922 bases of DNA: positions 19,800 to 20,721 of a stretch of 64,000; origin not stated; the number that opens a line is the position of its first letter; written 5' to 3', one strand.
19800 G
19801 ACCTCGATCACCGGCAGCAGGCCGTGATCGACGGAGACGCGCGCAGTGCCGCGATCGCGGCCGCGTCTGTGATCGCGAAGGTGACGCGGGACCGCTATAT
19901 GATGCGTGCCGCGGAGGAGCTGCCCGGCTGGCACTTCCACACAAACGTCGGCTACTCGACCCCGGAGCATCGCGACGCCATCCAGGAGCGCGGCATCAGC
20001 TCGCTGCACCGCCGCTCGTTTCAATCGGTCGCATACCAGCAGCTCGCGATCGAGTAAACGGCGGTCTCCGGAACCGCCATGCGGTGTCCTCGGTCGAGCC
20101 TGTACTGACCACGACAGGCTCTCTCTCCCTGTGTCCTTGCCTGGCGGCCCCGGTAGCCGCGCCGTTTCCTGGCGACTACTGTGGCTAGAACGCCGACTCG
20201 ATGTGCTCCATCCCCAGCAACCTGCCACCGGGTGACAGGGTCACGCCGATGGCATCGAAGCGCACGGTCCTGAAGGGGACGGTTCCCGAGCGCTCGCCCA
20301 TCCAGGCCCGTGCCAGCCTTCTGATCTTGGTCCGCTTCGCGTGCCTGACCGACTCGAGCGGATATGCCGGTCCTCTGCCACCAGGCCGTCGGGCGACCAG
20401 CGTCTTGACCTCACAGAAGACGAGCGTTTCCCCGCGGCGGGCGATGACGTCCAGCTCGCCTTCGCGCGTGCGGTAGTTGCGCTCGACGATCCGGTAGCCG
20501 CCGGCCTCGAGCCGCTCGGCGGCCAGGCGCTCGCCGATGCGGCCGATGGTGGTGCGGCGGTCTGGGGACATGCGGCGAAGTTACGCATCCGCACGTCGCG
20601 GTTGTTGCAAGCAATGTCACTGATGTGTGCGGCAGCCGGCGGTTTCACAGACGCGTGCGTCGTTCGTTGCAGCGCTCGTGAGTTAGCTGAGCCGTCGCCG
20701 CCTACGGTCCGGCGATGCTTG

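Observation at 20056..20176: Structured intergenic element present twice, each copy abutting an RNase H gene, with compensatory base changes between copies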

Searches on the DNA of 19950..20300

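Call 7: search_rna_families(source=window, start=19950, end=20300, threshold=evalue, max_evalue=10, show_alignments=3)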
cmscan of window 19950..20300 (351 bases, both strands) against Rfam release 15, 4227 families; matches with E-value up to 10: 4.
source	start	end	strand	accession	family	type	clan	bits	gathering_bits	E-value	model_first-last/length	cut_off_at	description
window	20145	20164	-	RF00454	p27_CRE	Cis-reg;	-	15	42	2.2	31-50/59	no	p27 cis-regulatory element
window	20221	20239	-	RF03131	L25-Gammaproteobacteria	Cis-reg; leader;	-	14.8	34.1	2.4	1-26/26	no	L25-Gammaproteobacteria ribosomal protein leader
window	20135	20195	-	RF03006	M23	Gene; sRNA;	-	14.5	41.2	4.7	1-53/53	no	M23 RNA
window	20068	20154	+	RF04083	MIR528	Gene; miRNA;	-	13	62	7.2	1-89/89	no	MIR528 microRNA precursor family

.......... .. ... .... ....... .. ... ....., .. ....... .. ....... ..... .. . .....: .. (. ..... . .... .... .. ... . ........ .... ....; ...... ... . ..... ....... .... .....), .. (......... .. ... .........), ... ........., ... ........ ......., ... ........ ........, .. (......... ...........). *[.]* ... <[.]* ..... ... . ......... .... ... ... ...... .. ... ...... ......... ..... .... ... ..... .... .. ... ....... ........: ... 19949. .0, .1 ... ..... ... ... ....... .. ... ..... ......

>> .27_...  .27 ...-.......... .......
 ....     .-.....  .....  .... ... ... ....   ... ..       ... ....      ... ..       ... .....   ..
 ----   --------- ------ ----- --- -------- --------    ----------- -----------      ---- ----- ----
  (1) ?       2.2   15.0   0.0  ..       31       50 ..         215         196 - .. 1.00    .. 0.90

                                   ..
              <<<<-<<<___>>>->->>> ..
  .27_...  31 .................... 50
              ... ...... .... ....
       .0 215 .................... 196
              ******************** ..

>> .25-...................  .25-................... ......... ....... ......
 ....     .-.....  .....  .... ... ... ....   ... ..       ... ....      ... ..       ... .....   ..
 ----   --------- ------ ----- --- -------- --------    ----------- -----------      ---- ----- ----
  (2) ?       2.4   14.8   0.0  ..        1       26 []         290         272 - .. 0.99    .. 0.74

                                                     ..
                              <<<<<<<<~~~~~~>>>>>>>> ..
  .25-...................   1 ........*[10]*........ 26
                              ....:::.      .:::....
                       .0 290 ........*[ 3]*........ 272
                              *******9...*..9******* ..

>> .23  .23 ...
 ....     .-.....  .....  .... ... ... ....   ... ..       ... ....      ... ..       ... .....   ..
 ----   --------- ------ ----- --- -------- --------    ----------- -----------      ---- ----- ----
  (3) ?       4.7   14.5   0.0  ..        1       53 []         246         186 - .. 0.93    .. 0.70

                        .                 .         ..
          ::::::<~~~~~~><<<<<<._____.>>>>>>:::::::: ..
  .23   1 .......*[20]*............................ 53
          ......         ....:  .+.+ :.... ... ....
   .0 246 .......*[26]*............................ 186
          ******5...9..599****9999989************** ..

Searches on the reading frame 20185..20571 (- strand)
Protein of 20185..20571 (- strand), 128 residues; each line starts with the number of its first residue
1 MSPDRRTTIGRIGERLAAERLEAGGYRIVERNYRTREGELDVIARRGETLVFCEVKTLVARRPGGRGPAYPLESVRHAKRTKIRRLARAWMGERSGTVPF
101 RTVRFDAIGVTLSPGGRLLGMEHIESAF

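Call 18: find_encoding_contigs(protein=window:20185-20571:-, flank=10000, max_places=6)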
Protein window:20185-20571:- (128 aa): 1 contig read that carries it; 1 place shown.
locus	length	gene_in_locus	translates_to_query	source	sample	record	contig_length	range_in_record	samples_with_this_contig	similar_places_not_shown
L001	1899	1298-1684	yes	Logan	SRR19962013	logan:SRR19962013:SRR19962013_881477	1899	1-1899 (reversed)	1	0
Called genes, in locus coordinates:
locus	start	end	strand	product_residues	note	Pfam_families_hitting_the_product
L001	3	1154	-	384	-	?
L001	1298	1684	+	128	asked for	PF02021:UPF0102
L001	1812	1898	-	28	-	?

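Call 84: search_protein_families(library=pfam, proteins=[window:20188-20571:-], max_evalue=0.001)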
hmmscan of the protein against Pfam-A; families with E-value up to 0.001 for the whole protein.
window:20188-20571:- (128 aa): 2 families
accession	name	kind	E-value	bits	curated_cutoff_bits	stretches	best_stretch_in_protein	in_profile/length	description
PF02021.23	UPF0102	-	2.4e-23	82.7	23.6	1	13-110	1-80/80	Uncharacterised protein family UPF0102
PF08378.17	NERD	-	0.00013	22.9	22.1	1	10-63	2-62/111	Nuclease-related domain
